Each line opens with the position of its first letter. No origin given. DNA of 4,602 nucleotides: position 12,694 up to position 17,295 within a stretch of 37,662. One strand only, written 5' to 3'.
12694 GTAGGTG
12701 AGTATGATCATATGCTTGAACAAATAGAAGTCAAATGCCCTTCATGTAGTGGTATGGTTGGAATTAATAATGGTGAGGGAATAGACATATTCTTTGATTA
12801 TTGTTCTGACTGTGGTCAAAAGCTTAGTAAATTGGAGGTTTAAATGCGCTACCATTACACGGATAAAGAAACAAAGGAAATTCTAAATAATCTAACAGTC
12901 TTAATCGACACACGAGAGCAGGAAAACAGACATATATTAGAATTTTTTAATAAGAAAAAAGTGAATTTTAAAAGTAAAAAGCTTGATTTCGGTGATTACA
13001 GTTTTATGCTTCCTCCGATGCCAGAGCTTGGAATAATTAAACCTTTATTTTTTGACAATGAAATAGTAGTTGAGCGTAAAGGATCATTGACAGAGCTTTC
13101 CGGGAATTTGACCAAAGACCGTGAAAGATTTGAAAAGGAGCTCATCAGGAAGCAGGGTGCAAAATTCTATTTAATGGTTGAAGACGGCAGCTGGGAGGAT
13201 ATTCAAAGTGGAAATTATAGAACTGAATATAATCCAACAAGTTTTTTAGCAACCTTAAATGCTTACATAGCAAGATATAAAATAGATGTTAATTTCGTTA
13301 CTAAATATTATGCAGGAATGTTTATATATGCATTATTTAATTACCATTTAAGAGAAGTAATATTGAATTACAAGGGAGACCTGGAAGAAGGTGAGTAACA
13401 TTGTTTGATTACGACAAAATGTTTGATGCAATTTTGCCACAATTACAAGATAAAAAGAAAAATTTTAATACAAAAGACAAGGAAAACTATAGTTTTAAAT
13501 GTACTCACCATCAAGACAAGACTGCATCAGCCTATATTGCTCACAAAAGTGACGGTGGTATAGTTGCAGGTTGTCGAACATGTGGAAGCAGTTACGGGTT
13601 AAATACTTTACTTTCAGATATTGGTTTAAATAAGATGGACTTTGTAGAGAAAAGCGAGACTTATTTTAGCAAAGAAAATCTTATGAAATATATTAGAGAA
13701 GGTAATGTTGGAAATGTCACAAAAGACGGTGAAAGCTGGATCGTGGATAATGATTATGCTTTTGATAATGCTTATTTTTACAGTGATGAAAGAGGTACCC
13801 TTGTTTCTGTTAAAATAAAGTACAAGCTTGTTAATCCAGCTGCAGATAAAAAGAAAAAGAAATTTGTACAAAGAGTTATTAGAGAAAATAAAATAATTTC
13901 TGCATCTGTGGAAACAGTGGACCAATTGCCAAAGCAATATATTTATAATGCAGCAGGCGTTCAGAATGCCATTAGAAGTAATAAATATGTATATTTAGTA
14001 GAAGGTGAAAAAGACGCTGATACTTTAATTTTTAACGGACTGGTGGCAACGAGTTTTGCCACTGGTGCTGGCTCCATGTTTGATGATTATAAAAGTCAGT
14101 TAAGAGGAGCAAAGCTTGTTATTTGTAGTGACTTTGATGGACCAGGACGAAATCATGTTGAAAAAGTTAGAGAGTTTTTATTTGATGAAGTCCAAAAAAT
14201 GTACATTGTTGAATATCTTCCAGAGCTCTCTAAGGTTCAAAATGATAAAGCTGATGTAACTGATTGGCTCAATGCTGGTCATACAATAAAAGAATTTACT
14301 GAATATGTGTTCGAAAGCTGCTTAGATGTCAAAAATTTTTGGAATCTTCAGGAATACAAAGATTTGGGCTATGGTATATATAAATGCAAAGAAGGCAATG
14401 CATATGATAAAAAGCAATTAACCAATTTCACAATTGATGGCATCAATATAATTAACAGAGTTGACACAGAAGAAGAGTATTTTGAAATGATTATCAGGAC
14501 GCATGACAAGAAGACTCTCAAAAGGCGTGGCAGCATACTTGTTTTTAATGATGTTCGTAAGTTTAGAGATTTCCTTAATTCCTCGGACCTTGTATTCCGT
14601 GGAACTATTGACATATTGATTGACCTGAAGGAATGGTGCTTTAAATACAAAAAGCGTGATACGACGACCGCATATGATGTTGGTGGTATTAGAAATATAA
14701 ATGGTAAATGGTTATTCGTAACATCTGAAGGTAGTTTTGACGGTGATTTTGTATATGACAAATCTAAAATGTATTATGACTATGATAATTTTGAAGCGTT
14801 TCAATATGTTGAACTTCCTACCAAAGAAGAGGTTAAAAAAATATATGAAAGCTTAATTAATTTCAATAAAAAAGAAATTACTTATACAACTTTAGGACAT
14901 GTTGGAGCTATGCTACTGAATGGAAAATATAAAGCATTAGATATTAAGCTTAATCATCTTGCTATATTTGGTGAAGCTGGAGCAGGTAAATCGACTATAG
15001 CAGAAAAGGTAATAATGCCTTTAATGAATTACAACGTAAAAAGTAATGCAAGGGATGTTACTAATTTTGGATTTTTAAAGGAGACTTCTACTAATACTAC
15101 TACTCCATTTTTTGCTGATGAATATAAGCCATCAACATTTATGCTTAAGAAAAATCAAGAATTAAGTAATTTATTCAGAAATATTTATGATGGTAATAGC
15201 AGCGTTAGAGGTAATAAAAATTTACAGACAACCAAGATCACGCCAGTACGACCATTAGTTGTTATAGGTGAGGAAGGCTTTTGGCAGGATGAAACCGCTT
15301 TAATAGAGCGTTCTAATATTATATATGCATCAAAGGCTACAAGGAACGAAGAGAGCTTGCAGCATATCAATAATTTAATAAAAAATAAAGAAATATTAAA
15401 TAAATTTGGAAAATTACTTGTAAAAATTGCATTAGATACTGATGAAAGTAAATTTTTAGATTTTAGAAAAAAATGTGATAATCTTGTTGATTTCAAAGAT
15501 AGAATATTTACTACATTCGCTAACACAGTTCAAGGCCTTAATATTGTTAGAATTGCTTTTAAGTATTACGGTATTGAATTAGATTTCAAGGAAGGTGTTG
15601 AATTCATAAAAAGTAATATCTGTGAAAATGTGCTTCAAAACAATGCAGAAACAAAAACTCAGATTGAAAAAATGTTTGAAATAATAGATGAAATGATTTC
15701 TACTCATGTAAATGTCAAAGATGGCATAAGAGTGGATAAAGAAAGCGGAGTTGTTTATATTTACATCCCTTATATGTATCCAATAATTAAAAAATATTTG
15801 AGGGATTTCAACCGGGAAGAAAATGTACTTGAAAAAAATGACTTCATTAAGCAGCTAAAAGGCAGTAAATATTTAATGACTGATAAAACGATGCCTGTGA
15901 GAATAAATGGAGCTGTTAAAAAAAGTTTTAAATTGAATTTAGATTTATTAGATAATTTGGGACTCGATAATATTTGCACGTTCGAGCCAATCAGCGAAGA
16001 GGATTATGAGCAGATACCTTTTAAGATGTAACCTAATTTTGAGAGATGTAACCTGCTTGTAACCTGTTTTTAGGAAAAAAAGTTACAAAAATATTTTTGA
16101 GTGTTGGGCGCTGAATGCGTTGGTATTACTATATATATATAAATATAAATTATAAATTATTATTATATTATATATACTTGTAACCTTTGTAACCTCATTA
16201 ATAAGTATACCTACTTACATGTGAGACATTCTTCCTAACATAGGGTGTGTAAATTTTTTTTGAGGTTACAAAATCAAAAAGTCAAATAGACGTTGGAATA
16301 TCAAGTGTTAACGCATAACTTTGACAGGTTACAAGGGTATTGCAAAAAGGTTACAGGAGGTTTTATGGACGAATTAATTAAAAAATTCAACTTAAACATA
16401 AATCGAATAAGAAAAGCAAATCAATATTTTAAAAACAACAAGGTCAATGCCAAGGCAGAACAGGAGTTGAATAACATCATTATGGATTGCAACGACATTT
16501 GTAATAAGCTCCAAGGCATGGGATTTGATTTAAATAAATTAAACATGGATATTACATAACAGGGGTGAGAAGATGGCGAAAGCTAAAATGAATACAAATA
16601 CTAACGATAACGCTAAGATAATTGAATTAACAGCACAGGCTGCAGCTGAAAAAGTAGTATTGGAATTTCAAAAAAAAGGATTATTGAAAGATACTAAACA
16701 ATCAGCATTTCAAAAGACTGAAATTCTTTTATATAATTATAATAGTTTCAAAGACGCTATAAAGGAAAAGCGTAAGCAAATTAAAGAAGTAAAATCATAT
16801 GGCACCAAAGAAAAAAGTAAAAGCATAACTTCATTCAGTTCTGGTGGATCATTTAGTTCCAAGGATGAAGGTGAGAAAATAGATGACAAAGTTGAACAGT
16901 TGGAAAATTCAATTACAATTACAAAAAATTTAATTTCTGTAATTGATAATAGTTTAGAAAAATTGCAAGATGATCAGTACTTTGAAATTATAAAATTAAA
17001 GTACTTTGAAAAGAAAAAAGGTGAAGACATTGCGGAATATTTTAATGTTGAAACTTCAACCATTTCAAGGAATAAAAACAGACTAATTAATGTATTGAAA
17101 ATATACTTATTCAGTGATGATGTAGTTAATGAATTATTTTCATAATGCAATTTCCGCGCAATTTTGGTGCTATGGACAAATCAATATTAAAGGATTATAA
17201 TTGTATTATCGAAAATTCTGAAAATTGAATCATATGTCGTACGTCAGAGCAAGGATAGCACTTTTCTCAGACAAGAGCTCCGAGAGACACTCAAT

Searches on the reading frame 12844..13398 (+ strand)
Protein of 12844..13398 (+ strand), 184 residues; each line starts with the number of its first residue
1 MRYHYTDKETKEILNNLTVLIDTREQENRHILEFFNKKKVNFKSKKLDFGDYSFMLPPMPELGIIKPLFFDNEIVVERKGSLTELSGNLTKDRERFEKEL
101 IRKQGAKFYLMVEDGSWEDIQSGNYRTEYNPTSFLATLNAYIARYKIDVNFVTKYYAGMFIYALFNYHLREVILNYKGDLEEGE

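Call 41: search_protein_families(library=phrogs, proteins=[window:12844-13398:+], max_evalue=0.001)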
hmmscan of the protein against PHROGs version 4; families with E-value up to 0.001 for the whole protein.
window:12844-13398:+ (184 aa): 1 family
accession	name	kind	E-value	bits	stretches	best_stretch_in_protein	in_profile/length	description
phrog_3490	-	DNA, RNA and nucleotide metabolism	9e-51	173.3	1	9-173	1-170/175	ERCC4-type nuclease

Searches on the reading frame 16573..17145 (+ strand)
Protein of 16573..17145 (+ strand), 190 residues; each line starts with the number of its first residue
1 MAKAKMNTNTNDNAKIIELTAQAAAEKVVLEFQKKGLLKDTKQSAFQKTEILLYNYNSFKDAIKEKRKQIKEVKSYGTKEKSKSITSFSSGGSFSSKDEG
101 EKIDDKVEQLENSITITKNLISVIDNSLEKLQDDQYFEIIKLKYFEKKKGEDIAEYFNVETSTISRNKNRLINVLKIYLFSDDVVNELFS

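Call 41: search_protein_families(library=phrogs, proteins=[window:16573-17145:+], max_evalue=0.001)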
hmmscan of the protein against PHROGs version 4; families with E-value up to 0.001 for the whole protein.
window:16573-17145:+ (190 aa): 4 families
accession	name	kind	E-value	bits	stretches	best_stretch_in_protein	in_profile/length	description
phrog_36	-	transcription regulation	4.5e-19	69.9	1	14-187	21-195/220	transcriptional regulator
phrog_1558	-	unknown function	4e-16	60.4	1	13-180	6-169/178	-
phrog_248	-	transcription regulation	3.9e-06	28.1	1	49-170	25-128/161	transcriptional activator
phrog_1740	-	transcription regulation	8.7e-05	22.2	1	117-188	155-225/567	RNA polymerase sigma factor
